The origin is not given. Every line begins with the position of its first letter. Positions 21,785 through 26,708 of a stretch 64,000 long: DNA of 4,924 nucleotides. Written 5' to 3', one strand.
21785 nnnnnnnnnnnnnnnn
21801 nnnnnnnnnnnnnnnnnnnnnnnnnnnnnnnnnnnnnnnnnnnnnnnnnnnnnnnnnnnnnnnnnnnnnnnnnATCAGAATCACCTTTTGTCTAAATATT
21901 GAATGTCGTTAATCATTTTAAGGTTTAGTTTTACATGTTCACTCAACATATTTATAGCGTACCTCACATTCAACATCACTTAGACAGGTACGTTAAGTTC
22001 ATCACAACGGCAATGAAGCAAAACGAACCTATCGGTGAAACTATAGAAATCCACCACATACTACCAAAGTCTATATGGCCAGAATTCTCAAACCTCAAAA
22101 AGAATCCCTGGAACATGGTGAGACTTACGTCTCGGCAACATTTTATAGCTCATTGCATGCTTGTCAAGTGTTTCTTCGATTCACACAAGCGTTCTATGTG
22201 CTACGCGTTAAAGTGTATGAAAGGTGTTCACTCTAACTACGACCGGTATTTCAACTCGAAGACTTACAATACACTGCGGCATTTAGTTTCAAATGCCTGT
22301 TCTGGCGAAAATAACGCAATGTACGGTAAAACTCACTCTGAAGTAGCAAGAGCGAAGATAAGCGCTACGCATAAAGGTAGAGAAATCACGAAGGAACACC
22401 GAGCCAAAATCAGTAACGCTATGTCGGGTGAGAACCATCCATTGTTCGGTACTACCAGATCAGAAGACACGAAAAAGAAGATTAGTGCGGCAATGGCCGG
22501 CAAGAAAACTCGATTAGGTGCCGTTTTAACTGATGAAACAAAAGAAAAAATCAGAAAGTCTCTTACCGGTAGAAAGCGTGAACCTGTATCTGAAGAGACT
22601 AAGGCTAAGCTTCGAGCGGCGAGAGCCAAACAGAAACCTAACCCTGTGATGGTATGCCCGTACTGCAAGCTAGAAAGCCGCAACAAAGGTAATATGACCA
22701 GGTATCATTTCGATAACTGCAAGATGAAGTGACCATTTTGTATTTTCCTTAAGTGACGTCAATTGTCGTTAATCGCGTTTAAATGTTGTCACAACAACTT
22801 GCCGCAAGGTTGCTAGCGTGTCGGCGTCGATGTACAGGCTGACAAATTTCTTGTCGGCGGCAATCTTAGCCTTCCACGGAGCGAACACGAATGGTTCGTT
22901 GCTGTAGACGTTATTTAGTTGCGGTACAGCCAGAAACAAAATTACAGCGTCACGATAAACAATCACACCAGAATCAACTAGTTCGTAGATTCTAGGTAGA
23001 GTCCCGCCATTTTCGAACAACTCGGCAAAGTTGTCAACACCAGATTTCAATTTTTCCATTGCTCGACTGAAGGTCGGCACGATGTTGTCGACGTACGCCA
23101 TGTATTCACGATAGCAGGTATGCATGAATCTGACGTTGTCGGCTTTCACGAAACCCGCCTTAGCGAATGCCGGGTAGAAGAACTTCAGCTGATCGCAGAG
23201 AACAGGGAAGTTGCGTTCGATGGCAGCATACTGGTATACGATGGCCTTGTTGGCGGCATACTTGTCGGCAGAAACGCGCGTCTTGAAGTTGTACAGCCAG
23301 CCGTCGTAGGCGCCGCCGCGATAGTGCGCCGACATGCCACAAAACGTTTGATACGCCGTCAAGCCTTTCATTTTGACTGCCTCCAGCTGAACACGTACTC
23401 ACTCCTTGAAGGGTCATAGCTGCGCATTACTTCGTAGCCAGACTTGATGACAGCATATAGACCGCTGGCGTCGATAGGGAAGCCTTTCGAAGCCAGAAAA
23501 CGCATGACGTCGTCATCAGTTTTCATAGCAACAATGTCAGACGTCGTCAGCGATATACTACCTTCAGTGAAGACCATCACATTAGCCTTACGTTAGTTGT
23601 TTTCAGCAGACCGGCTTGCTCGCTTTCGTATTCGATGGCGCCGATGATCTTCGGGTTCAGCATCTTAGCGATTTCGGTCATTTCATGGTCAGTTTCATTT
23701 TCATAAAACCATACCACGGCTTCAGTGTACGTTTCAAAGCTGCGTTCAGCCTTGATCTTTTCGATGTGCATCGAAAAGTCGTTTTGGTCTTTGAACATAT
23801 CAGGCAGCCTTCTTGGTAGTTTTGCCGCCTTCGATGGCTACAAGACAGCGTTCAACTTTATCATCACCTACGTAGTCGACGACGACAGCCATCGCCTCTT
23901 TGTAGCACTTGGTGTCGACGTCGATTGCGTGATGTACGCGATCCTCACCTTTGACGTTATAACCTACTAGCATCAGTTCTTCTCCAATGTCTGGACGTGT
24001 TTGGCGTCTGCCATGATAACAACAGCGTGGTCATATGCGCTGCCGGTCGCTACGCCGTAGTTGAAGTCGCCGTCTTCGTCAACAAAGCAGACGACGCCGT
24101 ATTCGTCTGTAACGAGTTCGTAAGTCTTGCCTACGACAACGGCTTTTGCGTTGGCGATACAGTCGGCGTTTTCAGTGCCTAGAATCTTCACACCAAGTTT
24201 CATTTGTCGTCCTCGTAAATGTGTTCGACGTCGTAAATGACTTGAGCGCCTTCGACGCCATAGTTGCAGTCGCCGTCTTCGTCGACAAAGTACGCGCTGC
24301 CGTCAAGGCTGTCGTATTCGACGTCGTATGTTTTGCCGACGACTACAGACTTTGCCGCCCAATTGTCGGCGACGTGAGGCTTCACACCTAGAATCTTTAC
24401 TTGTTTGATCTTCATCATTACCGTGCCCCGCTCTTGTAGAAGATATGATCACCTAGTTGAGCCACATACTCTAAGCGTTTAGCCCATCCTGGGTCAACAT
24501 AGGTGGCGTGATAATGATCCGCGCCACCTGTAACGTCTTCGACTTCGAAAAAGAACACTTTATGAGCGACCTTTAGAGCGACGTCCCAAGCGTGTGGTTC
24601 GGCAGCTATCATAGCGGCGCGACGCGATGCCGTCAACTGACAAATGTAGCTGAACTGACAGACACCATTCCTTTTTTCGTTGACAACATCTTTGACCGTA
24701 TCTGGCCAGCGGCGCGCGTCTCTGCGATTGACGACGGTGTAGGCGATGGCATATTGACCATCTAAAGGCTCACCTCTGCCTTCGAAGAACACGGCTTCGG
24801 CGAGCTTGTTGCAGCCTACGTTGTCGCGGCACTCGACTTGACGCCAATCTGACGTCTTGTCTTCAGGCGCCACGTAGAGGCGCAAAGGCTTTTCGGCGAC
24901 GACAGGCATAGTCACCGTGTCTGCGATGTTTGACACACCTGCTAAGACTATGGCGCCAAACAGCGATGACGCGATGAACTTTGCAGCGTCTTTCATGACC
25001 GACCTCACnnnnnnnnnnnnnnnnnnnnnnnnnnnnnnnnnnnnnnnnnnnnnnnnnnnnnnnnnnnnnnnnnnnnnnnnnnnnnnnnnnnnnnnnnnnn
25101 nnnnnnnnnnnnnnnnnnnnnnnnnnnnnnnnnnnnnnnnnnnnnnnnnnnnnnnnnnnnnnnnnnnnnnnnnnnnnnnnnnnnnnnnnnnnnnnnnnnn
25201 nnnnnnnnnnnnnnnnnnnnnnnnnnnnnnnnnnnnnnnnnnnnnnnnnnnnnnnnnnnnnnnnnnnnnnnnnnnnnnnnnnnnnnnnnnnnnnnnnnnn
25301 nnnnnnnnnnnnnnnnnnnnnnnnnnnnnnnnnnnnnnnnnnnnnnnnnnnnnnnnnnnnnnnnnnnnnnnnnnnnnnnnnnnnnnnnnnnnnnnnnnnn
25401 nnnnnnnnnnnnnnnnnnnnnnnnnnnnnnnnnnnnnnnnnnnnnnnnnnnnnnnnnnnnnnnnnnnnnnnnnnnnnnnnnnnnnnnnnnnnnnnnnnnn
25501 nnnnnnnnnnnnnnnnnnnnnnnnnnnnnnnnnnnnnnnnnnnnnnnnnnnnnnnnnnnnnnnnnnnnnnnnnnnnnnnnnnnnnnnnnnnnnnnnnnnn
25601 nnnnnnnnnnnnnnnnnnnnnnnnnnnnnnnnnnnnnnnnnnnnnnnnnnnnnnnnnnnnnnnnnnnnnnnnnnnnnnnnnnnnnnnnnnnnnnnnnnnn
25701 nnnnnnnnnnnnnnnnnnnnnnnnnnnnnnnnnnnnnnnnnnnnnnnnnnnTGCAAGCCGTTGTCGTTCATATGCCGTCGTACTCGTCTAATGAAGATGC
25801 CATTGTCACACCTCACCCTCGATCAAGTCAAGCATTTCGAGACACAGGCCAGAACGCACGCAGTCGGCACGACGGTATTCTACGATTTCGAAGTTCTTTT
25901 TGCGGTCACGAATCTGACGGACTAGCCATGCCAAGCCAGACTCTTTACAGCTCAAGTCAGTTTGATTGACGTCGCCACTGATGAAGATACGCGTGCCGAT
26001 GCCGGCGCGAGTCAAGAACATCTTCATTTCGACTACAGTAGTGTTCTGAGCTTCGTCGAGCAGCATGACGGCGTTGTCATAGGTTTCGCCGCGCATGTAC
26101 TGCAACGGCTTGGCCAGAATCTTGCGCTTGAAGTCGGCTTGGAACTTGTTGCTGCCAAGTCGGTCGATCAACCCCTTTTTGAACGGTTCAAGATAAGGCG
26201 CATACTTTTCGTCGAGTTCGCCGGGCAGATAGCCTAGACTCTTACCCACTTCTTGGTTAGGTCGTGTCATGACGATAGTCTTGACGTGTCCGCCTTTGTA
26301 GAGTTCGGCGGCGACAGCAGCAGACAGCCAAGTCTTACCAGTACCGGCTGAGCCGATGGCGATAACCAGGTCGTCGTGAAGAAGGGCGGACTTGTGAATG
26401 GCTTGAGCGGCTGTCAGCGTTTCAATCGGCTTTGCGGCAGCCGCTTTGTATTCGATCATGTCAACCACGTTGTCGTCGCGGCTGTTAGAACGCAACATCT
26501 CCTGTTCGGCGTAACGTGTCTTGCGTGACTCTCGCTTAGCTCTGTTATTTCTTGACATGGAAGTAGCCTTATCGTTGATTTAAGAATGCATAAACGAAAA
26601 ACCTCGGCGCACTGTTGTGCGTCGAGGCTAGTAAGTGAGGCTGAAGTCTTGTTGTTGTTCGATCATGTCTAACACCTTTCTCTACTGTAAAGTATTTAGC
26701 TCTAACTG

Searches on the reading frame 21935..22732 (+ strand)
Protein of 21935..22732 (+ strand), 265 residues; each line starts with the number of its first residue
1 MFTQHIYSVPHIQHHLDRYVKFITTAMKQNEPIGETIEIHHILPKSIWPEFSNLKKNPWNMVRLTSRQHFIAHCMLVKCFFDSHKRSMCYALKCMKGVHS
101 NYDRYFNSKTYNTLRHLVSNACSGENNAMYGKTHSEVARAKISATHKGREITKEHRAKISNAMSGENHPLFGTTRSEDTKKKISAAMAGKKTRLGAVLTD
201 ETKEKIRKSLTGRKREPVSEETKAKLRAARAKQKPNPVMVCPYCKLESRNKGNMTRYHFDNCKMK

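Call 75: search_protein_families(library=ncbifam, proteins=[window:21935-22732:+], max_evalue=0.001)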
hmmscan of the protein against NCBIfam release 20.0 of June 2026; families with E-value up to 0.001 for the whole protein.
window:21935-22732:+ (265 aa): 1 family
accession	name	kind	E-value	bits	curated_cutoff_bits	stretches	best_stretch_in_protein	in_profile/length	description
TIGR01453.1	grpIintron_endo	subfamily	1.5e-08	35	56.05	1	148-213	96-163/215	group I intron endonuclease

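Call 76: search_protein_families(library=pfam, proteins=[window:21935-22732:+], max_evalue=0.001)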
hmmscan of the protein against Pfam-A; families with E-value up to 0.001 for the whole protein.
window:21935-22732:+ (265 aa): 1 family
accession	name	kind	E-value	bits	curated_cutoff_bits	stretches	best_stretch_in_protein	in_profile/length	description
PF07460.16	NUMOD3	-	5.7e-29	100.2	20.4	2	148-184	1-37/37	NUMOD3 motif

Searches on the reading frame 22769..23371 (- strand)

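Call 23: search_protein_families(library=pfam, proteins=[window:22769-23371:-], max_evalue=0.001)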
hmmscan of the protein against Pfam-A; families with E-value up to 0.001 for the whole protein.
window:22769-23371:- (200 aa): 0 families

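Call 26: search_protein_families(library=pfam, proteins=[window:22769-23371:-], max_evalue=1)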
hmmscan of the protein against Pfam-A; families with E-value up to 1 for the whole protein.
window:22769-23371:- (200 aa): 0 families

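Call 50: search_protein_families(library=phrogs, proteins=[window:22769-23371:-], max_evalue=0.001)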
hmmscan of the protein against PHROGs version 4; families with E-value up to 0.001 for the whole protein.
window:22769-23371:- (200 aa): 1 family
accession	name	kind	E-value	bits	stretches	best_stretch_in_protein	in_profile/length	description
phrog_269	-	DNA, RNA and nucleotide metabolism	2.3e-14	54.6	1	1-180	8-194/211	DNA helicase loader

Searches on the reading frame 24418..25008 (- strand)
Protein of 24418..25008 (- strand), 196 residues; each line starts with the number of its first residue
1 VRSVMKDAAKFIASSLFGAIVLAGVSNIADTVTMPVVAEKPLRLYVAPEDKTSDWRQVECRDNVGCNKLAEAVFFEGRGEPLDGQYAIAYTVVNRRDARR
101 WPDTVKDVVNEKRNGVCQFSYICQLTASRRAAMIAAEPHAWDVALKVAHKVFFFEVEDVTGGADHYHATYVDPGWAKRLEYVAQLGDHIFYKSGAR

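Call 23: search_protein_families(library=pfam, proteins=[window:24418-25008:-], max_evalue=0.001)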
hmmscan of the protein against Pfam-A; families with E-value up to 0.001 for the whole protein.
window:24418-25008:- (196 aa): 1 family
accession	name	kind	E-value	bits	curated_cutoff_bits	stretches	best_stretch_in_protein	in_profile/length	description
PF07486.17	Hydrolase_2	-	2.2e-18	67.2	27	1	79-191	1-100/100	Cell Wall Hydrolase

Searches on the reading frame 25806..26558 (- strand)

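Call 3: search_protein_families(library=pfam, proteins=[window:25806-26558:-], max_evalue=0.01)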
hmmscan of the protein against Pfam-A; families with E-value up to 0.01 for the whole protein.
window:25806-26558:- (250 aa): 7 families
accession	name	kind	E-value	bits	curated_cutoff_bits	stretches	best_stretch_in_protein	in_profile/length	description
PF02562.22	PhoH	-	9.2e-57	192.3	27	1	45-246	2-204/205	PhoH-like protein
PF13245.12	AAA_19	-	1.6e-07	32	25.1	1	59-200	8-129/134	AAA domain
PF13604.12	AAA_30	-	9.9e-07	29.1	27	1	49-201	3-129/191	AAA domain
PF13401.12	AAA_22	-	8e-05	23.4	27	1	62-174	5-97/130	AAA domain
PF01695.23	IstB_IS21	-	0.001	19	24.1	1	11-90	43-120/238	IstB-like ATP binding protein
PF04851.21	ResIII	-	0.0072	16.7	22.5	1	61-104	22-65/164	Type III restriction enzyme, res subunit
PF13481.12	AAA_25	-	0.0076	16.3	27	0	58-99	29-66/195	AAA domain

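Call 4: search_protein_families(library=phrogs, proteins=[window:25806-26558:-], max_evalue=0.001)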
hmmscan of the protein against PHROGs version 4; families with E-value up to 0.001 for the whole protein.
window:25806-26558:- (250 aa): 3 families
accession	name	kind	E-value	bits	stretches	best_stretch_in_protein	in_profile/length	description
phrog_170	-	other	2.8e-68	231.7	1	2-247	43-278/323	PhoH-like phosphate starvation-inducible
phrog_2765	-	other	3.2e-34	119.5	1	17-236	208-433/443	PhoH-like phosphate starvation-inducible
phrog_32482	-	other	1.6e-17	64.4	1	71-220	404-553/589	PhoH-like phosphate starvation-inducible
